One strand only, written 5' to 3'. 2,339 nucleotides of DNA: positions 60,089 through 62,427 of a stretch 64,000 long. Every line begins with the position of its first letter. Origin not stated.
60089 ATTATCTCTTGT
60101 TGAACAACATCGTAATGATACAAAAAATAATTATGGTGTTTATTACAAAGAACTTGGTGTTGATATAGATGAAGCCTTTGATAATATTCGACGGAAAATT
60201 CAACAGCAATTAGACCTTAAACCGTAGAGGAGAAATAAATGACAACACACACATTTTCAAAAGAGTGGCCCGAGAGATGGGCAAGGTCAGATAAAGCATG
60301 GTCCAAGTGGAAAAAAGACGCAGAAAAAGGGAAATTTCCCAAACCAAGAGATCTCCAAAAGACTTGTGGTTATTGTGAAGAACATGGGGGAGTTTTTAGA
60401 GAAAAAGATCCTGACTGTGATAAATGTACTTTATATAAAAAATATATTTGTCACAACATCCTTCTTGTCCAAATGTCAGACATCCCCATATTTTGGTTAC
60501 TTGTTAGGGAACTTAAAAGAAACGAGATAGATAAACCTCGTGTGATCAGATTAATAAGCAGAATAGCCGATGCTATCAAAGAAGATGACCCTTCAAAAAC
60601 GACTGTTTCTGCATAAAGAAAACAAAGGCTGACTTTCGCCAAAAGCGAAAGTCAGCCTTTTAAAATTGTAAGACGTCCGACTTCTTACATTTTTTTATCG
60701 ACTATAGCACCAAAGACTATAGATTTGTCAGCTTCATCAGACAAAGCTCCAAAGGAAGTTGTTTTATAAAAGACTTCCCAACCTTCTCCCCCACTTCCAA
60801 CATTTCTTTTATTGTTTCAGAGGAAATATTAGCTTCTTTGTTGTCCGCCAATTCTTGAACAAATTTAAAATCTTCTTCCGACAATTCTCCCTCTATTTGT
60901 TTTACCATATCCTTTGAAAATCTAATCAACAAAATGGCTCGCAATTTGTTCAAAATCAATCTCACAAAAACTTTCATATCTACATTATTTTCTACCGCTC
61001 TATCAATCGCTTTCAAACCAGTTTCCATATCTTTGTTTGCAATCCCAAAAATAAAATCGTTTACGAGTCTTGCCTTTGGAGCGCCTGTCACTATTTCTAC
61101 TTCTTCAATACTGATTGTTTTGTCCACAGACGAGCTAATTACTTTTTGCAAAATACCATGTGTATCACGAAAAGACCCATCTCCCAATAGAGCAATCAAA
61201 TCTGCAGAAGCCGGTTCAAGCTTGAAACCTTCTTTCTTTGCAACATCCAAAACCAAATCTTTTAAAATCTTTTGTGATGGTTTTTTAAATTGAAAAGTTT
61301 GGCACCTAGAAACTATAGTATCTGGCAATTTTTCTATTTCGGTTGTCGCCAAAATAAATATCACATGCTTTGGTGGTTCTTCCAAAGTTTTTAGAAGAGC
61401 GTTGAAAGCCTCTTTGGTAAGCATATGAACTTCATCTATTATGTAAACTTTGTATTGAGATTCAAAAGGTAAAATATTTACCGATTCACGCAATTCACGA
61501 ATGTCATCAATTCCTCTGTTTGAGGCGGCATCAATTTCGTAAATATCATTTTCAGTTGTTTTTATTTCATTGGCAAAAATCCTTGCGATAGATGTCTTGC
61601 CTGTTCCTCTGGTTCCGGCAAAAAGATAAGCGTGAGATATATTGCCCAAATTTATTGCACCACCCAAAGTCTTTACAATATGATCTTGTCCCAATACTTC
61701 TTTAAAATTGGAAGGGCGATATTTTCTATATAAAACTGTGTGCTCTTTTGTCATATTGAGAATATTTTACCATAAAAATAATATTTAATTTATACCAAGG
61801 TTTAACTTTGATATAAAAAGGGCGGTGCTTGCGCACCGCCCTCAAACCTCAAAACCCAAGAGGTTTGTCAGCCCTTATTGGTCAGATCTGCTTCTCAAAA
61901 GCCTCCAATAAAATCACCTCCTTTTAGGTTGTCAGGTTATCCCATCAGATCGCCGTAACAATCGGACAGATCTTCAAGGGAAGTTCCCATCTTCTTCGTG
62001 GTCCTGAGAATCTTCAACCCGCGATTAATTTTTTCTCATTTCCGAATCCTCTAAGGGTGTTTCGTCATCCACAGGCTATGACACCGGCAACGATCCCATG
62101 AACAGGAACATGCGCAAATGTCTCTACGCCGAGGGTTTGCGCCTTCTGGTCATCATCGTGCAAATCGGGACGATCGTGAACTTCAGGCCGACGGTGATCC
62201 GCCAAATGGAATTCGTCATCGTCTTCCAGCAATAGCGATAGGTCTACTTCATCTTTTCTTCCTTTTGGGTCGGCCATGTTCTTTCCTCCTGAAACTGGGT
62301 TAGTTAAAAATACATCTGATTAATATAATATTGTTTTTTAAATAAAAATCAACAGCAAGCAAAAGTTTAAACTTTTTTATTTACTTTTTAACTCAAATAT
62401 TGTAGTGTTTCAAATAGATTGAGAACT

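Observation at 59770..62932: Duplicated leader, Cys-rich gene and twin-terminator module on both sides of dnaX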

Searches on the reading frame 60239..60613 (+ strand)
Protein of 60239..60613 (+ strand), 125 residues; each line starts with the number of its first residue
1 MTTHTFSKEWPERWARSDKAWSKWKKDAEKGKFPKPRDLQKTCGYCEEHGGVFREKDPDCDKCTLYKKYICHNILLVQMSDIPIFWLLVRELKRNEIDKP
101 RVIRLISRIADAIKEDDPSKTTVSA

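Call 11: search_protein_families(library=pfam, proteins=[window:60239-60613:+], max_evalue=1)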
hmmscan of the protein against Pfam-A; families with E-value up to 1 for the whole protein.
window:60239-60613:+ (125 aa): 0 families

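Call 14: find_homologous_proteins(query=A1, max_evalue=0.01)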
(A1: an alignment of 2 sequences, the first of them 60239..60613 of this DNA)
Query A1 (2 sequences) (125 aa, profile of the alignment): 6 proteins with E <= 0.01 among 55 candidates.
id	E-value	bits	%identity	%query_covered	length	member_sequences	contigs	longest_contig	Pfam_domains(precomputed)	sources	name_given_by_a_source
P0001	4.0e-68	245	35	98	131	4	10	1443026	-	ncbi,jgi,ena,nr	ncbi:TPA: hypothetical protein DCZ46_03140 [Candidatus Campbellbacteria bacterium]|nr:MAG: seg [Cand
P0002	7.6e-62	225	97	100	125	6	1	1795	-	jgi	-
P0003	2.7e-37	146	37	98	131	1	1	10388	-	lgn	-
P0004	8.4e-36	141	38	100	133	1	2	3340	-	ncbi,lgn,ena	-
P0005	4.6e-27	112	42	70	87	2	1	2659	-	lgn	-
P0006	8.9e-26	108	47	100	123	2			-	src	-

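Call 16: find_encoding_contigs(protein=P0003, flank=5000)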
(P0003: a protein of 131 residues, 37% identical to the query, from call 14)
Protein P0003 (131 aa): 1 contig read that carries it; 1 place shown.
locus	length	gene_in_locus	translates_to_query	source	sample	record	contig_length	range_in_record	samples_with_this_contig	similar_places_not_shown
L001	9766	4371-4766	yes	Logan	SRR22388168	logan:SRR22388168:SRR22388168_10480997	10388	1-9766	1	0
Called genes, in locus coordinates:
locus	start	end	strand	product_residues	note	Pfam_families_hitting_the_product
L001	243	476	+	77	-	PF10881:DUF2726, PF18741:MTES_1575 (weak)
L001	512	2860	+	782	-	PF13304:AAA_21 (faint)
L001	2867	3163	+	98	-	-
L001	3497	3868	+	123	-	-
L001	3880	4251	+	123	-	-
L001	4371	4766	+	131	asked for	-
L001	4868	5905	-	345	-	PF05496:RuvB_N (weak), PF00004:AAA, PF13173:AAA_14 (faint), PF13401:AAA_22 (faint), PF13177:DNA_pol3_delta2, PF12169:DNA_pol3_gamma3 (weak)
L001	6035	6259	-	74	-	-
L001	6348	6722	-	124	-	PF04977:DivIC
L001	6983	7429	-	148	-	-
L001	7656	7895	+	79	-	-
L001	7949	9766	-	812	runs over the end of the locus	?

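Call 17: find_encoding_contigs(protein=P0004, flank=5000)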
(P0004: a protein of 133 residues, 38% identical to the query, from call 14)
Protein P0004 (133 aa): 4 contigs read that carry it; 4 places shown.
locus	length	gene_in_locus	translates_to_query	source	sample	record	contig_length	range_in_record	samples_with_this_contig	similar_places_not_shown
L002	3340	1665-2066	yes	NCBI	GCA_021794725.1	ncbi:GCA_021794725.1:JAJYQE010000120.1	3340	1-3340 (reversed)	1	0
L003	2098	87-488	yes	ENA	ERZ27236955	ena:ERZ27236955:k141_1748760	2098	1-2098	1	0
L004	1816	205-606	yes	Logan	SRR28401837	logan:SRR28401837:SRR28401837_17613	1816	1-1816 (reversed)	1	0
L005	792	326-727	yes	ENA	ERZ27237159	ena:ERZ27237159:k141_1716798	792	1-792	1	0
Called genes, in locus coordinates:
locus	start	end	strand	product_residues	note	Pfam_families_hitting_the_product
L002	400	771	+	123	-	-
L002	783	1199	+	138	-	-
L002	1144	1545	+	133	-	-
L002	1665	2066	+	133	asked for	-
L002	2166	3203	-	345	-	PF05496:RuvB_N (weak), PF00004:AAA, PF13173:AAA_14 (faint), PF13401:AAA_22 (faint), PF13177:DNA_pol3_delta2, PF12169:DNA_pol3_gamma3 (weak)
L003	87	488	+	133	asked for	-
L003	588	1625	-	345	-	PF05496:RuvB_N (weak), PF00004:AAA, PF13173:AAA_14 (faint), PF13401:AAA_22 (faint), PF13177:DNA_pol3_delta2, PF12169:DNA_pol3_gamma3 (weak)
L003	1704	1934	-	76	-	-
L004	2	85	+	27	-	?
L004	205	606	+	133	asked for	-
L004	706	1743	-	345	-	PF05496:RuvB_N (weak), PF00004:AAA, PF13173:AAA_14 (faint), PF13401:AAA_22 (faint), PF13177:DNA_pol3_delta2, PF12169:DNA_pol3_gamma3 (faint)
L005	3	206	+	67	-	?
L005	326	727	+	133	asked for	-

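Call 24: find_encoding_contigs(protein=P0001, flank=4000, max_places=8)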
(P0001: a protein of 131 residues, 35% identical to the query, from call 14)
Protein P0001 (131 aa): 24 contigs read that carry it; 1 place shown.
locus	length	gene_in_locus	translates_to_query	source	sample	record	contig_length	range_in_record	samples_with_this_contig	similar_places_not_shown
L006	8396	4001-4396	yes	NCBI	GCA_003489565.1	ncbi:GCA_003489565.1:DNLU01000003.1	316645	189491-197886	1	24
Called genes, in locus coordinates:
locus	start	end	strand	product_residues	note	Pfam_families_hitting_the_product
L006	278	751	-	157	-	-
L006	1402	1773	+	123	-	-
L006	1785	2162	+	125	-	-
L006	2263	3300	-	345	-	PF05496:RuvB_N (weak), PF00004:AAA, PF13173:AAA_14 (weak), PF13401:AAA_22 (faint), PF13177:DNA_pol3_delta2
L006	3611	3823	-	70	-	-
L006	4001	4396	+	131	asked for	-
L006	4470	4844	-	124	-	PF04977:DivIC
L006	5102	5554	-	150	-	-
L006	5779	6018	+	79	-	-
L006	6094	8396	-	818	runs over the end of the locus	PF00133:tRNA-synt_1, PF01406:tRNA-synt_1e (faint), PF09334:tRNA-synt_1g, PF13603:tRNA-synt_1_2, PF00133:tRNA-synt_1, PF09334:tRNA-synt_1g (weak), PF08264:Anticodon_1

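Call 25: find_encoding_contigs(protein=P0002, flank=4000)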
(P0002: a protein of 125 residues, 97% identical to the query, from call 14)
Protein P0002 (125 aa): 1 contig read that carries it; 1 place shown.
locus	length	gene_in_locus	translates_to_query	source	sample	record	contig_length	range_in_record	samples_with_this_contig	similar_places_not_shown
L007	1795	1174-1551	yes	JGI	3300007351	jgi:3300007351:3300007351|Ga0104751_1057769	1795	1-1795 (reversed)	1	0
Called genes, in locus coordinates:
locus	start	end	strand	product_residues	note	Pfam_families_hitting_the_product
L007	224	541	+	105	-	PF19617:DUF6122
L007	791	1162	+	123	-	-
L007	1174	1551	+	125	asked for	-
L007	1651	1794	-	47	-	?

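Call 26: find_encoding_contigs(protein=P0005, flank=4000)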
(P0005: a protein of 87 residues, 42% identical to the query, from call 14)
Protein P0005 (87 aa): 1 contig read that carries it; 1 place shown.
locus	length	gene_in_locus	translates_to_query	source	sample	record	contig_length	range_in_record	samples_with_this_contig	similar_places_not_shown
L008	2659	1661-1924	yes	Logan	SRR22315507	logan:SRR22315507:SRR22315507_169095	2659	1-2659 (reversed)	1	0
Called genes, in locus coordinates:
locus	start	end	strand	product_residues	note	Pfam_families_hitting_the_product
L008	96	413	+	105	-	PF19617:DUF6122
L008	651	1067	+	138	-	-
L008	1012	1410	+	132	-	-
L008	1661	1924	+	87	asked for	-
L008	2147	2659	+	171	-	?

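Call 27: find_encoding_contigs(protein=P0006, flank=4000)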
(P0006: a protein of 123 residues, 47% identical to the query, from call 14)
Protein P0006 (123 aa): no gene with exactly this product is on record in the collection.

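Call 40: search_protein_families(library=ncbifam, proteins=[window:60239-60613:+], max_evalue=1)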
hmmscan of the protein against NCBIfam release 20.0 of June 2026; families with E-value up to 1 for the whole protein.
window:60239-60613:+ (125 aa): 0 families

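Call 64: search_protein_families(library=padloc, proteins=[window:60239-60613:+], max_evalue=1)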
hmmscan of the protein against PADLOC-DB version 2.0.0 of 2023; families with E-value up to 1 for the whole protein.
window:60239-60613:+ (125 aa): 0 families

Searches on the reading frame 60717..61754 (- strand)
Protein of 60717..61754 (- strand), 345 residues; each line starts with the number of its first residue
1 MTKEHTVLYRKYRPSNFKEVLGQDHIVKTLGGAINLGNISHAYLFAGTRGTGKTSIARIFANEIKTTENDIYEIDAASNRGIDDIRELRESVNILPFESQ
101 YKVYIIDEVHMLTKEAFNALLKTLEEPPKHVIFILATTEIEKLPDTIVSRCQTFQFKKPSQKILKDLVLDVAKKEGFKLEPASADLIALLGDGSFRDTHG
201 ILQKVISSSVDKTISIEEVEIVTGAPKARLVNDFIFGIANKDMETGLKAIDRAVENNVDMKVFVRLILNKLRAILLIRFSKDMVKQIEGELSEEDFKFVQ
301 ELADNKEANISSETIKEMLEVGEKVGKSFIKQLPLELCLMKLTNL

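Call 11: search_protein_families(library=pfam, proteins=[window:60717-61754:-], max_evalue=1)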
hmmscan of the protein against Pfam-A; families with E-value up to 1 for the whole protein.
window:60717-61754:- (345 aa): 30 families (the best 25 are shown)
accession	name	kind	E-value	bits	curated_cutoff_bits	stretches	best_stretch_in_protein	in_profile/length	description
PF13177.12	DNA_pol3_delta2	-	1.3e-35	123.2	27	2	79-159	80-160/161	DNA polymerase III, delta subunit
PF00004.35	AAA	-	1.8e-15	58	21.2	1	44-156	2-128/131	ATPase family associated with various cellular activities (AAA)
PF05496.18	RuvB_N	-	2.8e-07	30.8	27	1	13-126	2-110/159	Holliday junction DNA helicase RuvB P-loop domain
PF13401.12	AAA_22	-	1.4e-06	29.1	27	2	102-138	86-123/130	AAA domain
PF13173.12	AAA_14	-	4.2e-06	27.2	27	1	42-134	4-95/129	AAA domain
PF13479.12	AAA_24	-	0.00014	22.2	27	1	44-117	6-81/195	AAA domain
PF07728.20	AAA_5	-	0.0002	21.8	22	1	44-127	3-93/139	AAA domain (dynein-related subfamily)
PF06068.19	TIP49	-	0.0002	21.1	23.8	1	103-137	277-310/347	TIP49 P-loop domain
PF13245.12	AAA_19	-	0.00055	20.6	25.1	1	100-134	90-123/134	AAA domain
PF13604.12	AAA_30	-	0.00058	20.1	27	1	44-134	22-122/191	AAA domain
PF12775.13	AAA_7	-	0.00085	19.3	25.8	1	40-119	33-119/181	P-loop containing dynein motor region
PF12169.13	DNA_pol3_gamma3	-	0.0011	19.3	24.4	1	216-342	3-127/143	DNA polymerase III subunits gamma and tau domain III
PF00005.33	ABC_tran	-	0.0048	17.9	25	1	43-136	14-90/137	ABC transporter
PF06414.18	Zeta_toxin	-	0.0067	16.3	22.3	1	42-76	18-51/199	Zeta toxin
PF22608.2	DNAX_ATPase_lid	-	0.011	15.9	27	1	170-203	8-41/49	DNA polymerase III clamp loader subunit, ATPase lid domain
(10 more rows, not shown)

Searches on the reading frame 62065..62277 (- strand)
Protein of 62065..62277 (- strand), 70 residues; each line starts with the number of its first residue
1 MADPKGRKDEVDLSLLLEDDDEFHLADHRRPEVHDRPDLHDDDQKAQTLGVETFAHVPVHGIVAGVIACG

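Call 11: search_protein_families(library=pfam, proteins=[window:62065-62277:-], max_evalue=1)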
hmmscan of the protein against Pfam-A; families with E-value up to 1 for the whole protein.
window:62065-62277:- (70 aa): 0 families

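Call 40: search_protein_families(library=ncbifam, proteins=[window:62065-62277:-], max_evalue=1)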
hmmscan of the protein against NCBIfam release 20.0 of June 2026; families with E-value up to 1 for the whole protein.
window:62065-62277:- (70 aa): 0 families

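Call 64: search_protein_families(library=padloc, proteins=[window:62065-62277:-], max_evalue=1)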
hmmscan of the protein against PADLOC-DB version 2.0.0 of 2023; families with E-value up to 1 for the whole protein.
window:62065-62277:- (70 aa): 0 families
